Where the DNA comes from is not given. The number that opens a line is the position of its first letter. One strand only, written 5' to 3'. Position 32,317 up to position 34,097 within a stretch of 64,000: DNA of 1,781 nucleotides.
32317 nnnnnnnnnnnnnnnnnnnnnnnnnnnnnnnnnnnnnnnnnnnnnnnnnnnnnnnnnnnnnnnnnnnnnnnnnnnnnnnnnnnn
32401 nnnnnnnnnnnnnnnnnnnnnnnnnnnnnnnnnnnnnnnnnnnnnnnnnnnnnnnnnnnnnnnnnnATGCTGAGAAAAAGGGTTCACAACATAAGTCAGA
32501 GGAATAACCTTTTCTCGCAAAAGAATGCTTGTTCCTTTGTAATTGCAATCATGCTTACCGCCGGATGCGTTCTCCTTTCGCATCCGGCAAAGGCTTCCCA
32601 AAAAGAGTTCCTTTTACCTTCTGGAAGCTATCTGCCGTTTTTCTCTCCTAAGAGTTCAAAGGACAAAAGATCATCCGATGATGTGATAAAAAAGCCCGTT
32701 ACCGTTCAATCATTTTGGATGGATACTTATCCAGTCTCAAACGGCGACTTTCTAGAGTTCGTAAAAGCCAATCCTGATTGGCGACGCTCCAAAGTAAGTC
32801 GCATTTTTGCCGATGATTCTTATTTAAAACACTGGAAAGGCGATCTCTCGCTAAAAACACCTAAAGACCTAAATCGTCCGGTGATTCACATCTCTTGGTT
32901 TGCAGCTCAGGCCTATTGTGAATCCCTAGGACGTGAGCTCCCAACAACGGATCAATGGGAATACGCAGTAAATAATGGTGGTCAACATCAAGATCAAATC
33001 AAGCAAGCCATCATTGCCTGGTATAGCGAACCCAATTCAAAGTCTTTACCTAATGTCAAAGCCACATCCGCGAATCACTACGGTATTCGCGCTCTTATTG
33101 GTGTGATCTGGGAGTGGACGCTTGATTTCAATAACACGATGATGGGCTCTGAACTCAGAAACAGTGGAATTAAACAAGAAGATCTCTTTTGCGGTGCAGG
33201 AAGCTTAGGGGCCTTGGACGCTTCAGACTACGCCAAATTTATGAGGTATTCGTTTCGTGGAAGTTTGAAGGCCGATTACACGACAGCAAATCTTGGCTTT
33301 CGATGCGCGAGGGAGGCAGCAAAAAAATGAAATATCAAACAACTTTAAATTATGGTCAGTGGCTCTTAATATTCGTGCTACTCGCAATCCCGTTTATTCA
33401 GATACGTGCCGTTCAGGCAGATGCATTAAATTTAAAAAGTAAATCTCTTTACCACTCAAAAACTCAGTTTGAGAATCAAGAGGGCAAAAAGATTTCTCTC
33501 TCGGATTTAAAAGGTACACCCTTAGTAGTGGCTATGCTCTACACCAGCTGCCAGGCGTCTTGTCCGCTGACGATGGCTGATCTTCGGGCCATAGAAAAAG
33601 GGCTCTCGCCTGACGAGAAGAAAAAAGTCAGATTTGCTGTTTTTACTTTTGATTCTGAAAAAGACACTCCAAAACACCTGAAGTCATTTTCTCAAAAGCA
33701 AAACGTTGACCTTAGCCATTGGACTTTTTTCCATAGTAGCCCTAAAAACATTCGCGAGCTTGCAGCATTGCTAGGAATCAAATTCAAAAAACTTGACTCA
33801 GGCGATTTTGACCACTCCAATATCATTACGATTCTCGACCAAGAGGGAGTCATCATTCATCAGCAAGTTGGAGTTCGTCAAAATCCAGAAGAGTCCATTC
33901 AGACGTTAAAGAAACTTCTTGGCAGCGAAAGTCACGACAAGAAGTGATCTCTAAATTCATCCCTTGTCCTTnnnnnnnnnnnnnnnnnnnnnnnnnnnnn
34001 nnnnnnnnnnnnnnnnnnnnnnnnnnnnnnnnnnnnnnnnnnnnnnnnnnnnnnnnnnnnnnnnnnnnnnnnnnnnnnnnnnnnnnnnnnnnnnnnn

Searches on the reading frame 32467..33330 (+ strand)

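Call 10: search_protein_families(library=pfam, proteins=[window:32467-33330:+], max_evalue=0.001)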
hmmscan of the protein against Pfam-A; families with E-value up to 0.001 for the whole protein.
window:32467-33330:+ (287 aa): 1 family
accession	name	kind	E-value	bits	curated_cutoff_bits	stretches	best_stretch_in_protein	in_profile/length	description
PF03781.23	FGE-sulfatase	-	4.1e-31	109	23.3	1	70-282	24-255/255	Sulfatase-modifying factor enzyme 1-like domain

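Call 71: search_protein_families(library=ncbifam, proteins=[window:32467-33330:+], max_evalue=0.001)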
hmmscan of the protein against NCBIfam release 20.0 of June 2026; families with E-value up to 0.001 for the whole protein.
window:32467-33330:+ (287 aa): 5 families
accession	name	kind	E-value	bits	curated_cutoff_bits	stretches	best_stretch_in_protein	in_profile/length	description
TIGR03440.2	egtB_TIGR03440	equivalog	2e-17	63.4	360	1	76-219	199-349/413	ergothioneine biosynthesis protein EgtB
NF041186.1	SenA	equivalog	4e-16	59.4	420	1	75-220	196-320/382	selenoneine synthase SenA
TIGR03525.2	GldK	equivalog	8.1e-09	35.3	350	1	60-101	46-87/408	T9SS ring complex lipoprotein PorK/GldK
TIGR03530.1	GldJ_short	equivalog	0.00016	20.7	382.9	0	68-153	84-176/396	gliding motility lipoprotein GldJ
TIGR04344.1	ovoA_Nterm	equivalog_domain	0.00022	20.2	400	0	78-228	220-390/444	5-histidylcysteine sulfoxide synthase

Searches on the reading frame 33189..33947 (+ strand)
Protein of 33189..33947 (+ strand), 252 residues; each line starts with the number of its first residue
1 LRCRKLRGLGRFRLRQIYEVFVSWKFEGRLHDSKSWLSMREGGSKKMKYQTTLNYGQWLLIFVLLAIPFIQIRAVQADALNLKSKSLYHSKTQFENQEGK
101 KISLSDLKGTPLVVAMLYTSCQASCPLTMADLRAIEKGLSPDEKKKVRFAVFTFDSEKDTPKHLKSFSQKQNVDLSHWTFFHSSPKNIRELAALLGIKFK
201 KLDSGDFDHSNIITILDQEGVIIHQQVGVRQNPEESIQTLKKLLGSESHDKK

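Call 86: search_protein_families(library=pfam, proteins=[window:33189-33947:+], max_evalue=0.001)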
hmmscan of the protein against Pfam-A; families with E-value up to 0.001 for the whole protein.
window:33189-33947:+ (252 aa): 4 families
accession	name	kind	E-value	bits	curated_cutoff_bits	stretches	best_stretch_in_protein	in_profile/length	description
PF02630.20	SCO1-SenC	-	2.2e-18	66.9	22.8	1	93-220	5-132/134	SCO1/SenC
PF08534.16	Redoxin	-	3.8e-05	23.9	26.6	1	96-235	15-142/148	Redoxin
PF00578.27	AhpC-TSA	-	7.2e-05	23.2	26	1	94-178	10-82/124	AhpC/TSA family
PF24355.1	DUF7514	-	0.0008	19.7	27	0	160-244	38-121/160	Domain of unknown function (DUF7514)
